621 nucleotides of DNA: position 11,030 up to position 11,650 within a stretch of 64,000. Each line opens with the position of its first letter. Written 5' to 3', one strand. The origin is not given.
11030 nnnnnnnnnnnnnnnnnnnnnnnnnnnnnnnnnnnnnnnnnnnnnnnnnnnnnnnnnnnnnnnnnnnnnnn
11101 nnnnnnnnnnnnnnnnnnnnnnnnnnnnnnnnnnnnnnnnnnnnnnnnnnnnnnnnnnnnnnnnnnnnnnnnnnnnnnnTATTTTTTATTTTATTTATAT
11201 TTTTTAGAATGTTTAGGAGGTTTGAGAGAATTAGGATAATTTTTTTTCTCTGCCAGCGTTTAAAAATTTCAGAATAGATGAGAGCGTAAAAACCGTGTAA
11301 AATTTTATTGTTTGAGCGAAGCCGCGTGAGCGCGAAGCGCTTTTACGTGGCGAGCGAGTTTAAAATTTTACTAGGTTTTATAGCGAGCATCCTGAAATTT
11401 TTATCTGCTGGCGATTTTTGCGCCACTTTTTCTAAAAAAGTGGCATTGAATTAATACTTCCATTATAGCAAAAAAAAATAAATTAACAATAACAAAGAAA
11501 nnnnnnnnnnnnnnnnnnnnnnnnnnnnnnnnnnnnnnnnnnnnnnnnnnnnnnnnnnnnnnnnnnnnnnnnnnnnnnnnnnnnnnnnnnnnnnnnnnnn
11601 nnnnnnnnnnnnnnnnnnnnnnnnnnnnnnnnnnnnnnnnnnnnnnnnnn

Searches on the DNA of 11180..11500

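Call 89: search_rna_families(source=window, start=11180, end=11500, threshold=evalue, max_evalue=1)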
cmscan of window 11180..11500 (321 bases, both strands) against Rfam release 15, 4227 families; matches with E-value up to 1: 1.
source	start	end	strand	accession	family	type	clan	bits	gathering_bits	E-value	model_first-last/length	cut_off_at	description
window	11425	11485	+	RF02777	OppA_thermometer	Cis-reg; thermoregulator;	-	18.1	290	0.0077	1-304/304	no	OppA 5' UTR thermometer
